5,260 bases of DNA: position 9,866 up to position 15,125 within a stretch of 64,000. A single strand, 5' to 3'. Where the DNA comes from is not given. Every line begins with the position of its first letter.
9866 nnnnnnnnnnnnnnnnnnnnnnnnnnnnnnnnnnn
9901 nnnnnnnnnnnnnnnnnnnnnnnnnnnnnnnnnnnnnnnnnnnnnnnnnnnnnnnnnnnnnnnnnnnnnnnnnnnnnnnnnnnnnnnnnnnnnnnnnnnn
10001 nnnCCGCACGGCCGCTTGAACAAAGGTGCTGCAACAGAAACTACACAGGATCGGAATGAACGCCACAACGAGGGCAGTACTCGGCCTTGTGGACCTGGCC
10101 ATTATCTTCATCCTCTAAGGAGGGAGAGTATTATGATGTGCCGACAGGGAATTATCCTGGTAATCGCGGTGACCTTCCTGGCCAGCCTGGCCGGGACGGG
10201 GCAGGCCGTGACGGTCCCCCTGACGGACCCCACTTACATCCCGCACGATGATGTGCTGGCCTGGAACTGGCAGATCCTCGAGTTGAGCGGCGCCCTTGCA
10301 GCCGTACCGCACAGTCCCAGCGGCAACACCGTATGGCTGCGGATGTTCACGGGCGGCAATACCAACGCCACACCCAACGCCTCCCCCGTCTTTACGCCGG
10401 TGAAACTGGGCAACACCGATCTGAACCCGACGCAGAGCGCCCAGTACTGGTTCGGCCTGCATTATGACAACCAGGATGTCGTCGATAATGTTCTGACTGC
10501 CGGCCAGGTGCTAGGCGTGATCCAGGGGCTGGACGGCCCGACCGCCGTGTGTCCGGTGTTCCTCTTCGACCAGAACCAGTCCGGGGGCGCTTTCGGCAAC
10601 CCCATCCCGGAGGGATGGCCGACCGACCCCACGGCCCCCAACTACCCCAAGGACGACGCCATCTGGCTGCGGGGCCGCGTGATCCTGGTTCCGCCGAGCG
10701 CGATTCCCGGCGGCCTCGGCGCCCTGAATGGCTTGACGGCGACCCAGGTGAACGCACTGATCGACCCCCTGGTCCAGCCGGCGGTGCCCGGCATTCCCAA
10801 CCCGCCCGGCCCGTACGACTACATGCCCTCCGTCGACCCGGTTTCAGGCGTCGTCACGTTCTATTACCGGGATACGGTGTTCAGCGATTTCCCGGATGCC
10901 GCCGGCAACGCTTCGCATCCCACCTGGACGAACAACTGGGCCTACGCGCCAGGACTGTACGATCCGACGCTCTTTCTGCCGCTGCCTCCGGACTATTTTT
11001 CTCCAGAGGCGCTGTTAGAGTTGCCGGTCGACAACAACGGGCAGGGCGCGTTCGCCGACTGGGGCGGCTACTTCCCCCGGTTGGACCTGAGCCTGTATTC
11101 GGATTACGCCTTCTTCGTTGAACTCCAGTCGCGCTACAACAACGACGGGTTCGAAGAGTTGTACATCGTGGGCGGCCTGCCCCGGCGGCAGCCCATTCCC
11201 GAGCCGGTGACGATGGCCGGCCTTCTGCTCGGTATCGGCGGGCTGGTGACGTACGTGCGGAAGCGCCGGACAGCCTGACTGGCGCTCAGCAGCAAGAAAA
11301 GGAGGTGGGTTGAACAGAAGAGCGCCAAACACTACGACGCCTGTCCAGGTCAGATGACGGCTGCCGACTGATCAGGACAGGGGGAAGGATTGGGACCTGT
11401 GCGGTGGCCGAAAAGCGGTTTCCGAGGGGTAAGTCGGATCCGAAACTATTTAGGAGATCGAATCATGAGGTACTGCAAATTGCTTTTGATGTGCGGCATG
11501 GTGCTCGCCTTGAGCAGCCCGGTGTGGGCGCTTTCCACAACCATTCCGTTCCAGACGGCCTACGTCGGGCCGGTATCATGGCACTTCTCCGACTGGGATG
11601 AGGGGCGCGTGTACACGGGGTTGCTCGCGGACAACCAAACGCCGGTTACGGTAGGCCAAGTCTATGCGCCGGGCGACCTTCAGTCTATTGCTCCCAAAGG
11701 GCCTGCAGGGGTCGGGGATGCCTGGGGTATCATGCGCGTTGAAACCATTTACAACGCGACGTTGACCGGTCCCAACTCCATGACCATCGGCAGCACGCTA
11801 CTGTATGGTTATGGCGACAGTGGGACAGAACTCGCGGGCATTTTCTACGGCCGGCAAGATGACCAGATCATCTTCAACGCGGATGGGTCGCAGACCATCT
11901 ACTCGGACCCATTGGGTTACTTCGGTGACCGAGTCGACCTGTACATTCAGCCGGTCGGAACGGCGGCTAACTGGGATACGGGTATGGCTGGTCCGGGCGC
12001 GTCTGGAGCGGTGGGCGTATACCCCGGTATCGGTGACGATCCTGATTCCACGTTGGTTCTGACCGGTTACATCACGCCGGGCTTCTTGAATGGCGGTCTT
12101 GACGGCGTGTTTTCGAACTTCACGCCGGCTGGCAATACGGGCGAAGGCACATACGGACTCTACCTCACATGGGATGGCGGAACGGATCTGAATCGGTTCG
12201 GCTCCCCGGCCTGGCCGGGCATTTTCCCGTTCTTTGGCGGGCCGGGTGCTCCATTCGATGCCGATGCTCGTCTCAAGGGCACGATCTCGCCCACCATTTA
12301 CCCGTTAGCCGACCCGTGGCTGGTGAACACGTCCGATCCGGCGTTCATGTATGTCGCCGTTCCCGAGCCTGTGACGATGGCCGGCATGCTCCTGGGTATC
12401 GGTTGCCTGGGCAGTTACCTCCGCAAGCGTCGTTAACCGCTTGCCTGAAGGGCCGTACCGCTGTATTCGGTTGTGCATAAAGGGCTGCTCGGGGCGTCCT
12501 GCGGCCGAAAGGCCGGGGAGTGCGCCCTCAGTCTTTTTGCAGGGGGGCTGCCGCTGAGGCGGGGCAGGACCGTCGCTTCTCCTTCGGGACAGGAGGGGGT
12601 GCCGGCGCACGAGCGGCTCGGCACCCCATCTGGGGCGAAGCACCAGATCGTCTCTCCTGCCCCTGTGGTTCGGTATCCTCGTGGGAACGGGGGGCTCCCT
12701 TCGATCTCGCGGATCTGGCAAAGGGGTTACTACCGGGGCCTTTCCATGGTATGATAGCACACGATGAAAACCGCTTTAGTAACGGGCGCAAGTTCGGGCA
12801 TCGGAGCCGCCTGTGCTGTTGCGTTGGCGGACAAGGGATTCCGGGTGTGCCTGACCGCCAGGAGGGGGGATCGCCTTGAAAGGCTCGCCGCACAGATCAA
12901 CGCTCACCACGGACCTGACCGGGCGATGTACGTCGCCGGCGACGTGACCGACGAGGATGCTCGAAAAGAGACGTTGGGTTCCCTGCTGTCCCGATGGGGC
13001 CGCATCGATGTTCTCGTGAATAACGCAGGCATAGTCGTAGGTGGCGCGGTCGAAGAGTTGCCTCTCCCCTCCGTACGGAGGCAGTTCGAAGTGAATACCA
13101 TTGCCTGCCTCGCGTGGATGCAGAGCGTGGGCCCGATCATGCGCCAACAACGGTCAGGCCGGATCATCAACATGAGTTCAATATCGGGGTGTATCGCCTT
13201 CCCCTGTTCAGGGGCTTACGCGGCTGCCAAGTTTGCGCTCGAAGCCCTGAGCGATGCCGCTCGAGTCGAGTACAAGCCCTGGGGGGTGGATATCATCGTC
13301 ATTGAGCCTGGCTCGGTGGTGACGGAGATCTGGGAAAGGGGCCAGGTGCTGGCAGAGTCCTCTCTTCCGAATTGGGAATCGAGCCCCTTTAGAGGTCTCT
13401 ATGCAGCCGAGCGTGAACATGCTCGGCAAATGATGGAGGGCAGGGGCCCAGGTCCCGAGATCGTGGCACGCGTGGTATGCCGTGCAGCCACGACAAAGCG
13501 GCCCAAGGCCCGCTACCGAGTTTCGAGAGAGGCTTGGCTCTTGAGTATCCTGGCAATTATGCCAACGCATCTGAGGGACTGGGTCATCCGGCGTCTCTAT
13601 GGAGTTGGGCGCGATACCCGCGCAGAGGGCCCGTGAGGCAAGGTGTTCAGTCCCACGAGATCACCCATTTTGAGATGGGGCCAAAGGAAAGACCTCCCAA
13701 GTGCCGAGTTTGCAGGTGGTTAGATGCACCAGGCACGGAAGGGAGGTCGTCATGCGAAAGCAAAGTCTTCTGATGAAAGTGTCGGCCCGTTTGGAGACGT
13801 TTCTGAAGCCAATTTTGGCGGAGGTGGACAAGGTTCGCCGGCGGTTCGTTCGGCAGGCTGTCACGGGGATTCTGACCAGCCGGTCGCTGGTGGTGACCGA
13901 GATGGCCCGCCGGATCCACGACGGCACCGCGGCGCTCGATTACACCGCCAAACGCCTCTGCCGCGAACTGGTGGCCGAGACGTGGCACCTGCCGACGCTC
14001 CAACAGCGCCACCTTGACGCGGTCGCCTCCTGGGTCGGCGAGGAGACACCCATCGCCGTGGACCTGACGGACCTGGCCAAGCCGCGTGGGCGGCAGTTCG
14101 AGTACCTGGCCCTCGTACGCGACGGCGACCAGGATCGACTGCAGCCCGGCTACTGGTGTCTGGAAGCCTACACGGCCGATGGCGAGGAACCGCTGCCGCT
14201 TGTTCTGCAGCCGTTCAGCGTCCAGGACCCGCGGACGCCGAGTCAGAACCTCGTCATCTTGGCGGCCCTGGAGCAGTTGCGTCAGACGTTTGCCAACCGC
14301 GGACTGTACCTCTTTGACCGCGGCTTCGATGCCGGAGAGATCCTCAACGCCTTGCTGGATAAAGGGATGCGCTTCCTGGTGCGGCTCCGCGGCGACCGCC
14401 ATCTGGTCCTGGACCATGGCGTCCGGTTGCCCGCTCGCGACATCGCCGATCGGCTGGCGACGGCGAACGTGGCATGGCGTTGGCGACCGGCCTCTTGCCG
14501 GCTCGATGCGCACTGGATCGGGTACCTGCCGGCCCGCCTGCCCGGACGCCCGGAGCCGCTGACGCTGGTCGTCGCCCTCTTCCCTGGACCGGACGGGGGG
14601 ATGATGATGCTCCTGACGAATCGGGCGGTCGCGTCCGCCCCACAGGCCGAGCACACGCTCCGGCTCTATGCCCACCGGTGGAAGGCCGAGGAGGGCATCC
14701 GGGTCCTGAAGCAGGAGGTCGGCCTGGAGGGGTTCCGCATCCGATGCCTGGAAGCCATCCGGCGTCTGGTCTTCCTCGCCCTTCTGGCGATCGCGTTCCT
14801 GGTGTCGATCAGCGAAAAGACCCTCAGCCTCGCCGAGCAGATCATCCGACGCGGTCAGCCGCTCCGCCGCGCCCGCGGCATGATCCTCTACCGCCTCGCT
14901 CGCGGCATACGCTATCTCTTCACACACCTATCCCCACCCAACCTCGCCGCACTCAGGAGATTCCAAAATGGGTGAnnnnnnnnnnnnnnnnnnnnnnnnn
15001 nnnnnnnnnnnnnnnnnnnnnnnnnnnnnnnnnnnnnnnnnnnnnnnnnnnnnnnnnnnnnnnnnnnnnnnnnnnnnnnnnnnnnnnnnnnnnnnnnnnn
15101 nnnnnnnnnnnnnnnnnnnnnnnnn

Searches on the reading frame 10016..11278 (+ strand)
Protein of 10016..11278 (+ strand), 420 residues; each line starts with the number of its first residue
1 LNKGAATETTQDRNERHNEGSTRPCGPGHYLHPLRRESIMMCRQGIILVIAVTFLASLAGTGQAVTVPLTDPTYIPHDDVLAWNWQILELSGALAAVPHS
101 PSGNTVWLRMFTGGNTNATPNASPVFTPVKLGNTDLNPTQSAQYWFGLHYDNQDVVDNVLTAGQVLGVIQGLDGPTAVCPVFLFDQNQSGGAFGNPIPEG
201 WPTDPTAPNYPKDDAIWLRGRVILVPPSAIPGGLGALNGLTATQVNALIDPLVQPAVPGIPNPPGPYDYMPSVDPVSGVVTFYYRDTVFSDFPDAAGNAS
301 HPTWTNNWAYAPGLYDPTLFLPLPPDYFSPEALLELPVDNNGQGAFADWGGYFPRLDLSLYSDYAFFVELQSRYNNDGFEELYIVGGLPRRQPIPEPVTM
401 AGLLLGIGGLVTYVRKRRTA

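Call 22: search_protein_families(library=ncbifam, proteins=[window:10016-11278:+], max_evalue=0.001)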
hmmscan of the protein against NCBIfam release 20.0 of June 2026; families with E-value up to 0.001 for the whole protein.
window:10016-11278:+ (420 aa): 1 family
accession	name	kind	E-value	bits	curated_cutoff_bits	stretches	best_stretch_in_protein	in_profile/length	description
TIGR02595.1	PEP_CTERM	domain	0.00015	22.3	16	1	394-418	1-24/24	PEP-CTERM sorting domain-containing protein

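Call 78: search_protein_families(library=pfam, proteins=[window:10016-11278:+], max_evalue=0.01)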
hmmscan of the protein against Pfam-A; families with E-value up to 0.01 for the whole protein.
window:10016-11278:+ (420 aa): 0 families

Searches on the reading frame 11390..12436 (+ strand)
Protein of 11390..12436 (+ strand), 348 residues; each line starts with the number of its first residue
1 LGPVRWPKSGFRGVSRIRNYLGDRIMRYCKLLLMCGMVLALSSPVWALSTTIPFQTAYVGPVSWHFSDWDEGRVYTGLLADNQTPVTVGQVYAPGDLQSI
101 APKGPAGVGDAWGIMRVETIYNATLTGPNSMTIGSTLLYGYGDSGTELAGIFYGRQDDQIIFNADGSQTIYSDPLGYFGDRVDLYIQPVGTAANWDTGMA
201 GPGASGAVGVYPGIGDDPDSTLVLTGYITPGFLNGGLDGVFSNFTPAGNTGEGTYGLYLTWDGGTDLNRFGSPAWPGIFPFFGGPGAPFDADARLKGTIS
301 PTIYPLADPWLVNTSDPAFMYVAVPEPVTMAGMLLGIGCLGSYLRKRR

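Call 22: search_protein_families(library=ncbifam, proteins=[window:11390-12436:+], max_evalue=0.001)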
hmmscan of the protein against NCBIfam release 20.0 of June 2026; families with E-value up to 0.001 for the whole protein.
window:11390-12436:+ (348 aa): 2 families
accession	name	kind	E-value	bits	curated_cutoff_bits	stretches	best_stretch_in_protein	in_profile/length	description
TIGR02595.1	PEP_CTERM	domain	0.00016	22.3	16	1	324-348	1-23/24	PEP-CTERM sorting domain-containing protein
NF035944.1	PEPxxWA-CTERM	domain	0.00017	21.4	35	1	324-347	1-24/24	PEPxxWA-CTERM sorting domain-containing protein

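Call 78: search_protein_families(library=pfam, proteins=[window:11390-12436:+], max_evalue=0.01)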
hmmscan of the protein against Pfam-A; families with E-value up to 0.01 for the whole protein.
window:11390-12436:+ (348 aa): 1 family
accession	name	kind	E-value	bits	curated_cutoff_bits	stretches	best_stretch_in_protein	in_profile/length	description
PF07589.16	PEP-CTERM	-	0.0087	16.6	20.7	0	323-348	1-24/24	PEP-CTERM motif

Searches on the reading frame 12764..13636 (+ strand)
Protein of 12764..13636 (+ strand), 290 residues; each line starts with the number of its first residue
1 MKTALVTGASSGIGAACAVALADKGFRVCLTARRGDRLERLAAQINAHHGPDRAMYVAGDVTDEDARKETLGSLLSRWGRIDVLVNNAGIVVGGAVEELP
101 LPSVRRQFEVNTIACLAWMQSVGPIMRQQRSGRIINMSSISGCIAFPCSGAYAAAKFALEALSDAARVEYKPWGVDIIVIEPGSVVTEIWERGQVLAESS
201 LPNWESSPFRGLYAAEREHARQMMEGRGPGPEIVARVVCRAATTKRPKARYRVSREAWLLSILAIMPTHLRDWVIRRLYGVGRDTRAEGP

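Call 5: search_protein_families(library=ncbifam, proteins=[window:12764-13636:+], max_evalue=0.01)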
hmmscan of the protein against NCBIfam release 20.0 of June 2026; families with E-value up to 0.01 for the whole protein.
window:12764-13636:+ (290 aa): 226 families (the best 25 are shown)
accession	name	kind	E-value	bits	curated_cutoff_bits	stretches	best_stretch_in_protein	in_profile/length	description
NF005372.1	PRK06914.1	subfamily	2.7e-71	240.1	320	1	2-277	3-275/279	SDR family oxidoreductase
NF004826.0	PRK06182.1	subfamily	4.7e-65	219.6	305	1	2-278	5-272/274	oxidoreductase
NF004823.0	PRK06179.1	subfamily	4.2e-56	190.4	310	1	2-280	6-268/271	oxidoreductase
NF004824.0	PRK06180.1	subfamily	6.6e-54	183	298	1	2-257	5-250/279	oxidoreductase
NF006114.0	PRK08263.1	subfamily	6.9e-50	169.8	290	1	2-251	4-240/280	short chain dehydrogenase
NF004649.0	PRK05993.1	equivalog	4.7e-48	163.8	387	1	2-276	5-274/277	SDR family oxidoreductase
NF049977.1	KDhSphingRedKdsR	equivalog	1.1e-46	159.4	400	1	3-279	5-267/267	3-ketodihydrosphingosine reductase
NF004284.0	PRK05693.1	equivalog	7.8e-45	153.6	326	1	1-283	1-272/274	SDR family oxidoreductase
NF005672.0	PRK07454.1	equivalog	1.8e-44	151.7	234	1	1-197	6-200/241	SDR family oxidoreductase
NF004825.0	PRK06181.1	equivalog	6.8e-44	150.1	215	1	1-199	6-202/268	SDR family oxidoreductase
NF005878.0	PRK07825.1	subfamily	8.7e-44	149.9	287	1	3-189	11-191/278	short chain dehydrogenase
NF005559.1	PRK07231.1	subfamily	3.6e-42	144.6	215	1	2-192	5-193/249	glucose 1-dehydrogenase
NF006123.0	PRK08267.1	equivalog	1.8e-40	138.8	261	1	1-277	2-255/261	SDR family oxidoreductase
NF005065.0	PRK06482.1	equivalog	5e-40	137.6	291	1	2-257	3-247/276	SDR family oxidoreductase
NF006776.0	PRK09291.1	equivalog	1.7e-39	136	265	1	2-192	3-185/257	SDR family oxidoreductase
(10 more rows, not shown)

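Call 6: search_protein_families(library=pfam, proteins=[window:12764-13636:+], max_evalue=0.01)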
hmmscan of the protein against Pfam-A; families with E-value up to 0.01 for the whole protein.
window:12764-13636:+ (290 aa): 5 families
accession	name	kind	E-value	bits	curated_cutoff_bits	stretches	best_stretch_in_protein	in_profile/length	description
PF00106.31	adh_short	-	1.3e-51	175.3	26.6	1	2-191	1-188/195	short chain dehydrogenase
PF13561.12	adh_short_C2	-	7.1e-36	124.4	27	1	8-193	1-184/236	Enoyl-(Acyl carrier protein) reductase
PF08659.16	KR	-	9.1e-12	45.7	22.6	1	3-167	2-164/180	KR domain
PF01370.27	Epimerase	-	2.9e-05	24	20.9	1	4-182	1-169/240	NAD dependent epimerase/dehydratase family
PF23441.1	SDR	-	8.3e-05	22.5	27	1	3-192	9-201/258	SDR-like rossmann domain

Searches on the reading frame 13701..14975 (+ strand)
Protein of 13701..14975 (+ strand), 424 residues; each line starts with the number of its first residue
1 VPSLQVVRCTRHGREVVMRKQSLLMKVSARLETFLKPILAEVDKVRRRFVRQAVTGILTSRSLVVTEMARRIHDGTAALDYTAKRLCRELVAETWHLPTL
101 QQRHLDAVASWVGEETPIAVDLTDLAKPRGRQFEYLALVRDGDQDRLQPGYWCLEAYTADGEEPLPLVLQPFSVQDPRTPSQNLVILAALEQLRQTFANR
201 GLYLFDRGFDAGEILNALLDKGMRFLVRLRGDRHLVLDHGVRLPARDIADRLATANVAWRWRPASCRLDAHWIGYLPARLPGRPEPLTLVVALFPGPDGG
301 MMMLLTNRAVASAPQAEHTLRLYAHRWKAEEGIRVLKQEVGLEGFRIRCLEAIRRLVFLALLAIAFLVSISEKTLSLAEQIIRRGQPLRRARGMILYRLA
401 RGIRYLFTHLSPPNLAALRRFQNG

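Call 5: search_protein_families(library=ncbifam, proteins=[window:13701-14975:+], max_evalue=0.01)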
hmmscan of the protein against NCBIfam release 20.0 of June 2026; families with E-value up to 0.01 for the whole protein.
window:13701-14975:+ (424 aa): 10 families
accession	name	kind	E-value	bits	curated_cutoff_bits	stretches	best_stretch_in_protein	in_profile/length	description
NF033540.2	transpos_IS701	equivalog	4.5e-20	72.3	150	1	186-368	168-360/363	IS701 family transposase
NF033592.1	transpos_IS4_1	equivalog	5.4e-12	45.5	115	1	190-368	167-329/332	IS4 family transposase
NF033591.1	transpos_IS4_2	equivalog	8.4e-12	44.8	152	1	187-370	104-280/340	IS4 family transposase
NF033590.1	transpos_IS4_3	equivalog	6.3e-11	41.9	160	1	303-366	255-317/405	IS4 family transposase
NF033559.2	transpos_IS1634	equivalog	4.6e-09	35.8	100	1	300-376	359-432/483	IS1634 family transposase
NF049999.1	transpos_IS701_3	equivalog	8.7e-08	31.5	170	1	240-373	233-363/412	IS701 family transposase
NF049921.1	transpos_IS701_2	equivalog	5.6e-06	26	250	1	315-367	237-287/318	IS701 family transposase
NF041680.1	transp_NF041680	equivalog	6.5e-06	25.4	440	0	178-238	145-212/439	NF041680 family putative transposase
NF033539.1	transpos_IS1380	equivalog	0.00018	20.2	180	1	151-375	160-380/419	IS1380 family transposase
NF049925.1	transpos_IS4_4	equivalog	0.00093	18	250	0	118-168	105-155/449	IS4 family transposase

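Call 6: search_protein_families(library=pfam, proteins=[window:13701-14975:+], max_evalue=0.01)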
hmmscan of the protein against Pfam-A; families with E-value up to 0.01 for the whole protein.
window:13701-14975:+ (424 aa): 2 families
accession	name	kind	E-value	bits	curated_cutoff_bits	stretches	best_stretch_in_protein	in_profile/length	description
PF01609.27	DDE_Tnp_1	-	1.2e-13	51.7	23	1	186-364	65-198/200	Transposase DDE domain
PF13546.12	DDE_5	-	0.00094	19.2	27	1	185-240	163-219/272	DDE superfamily endonuclease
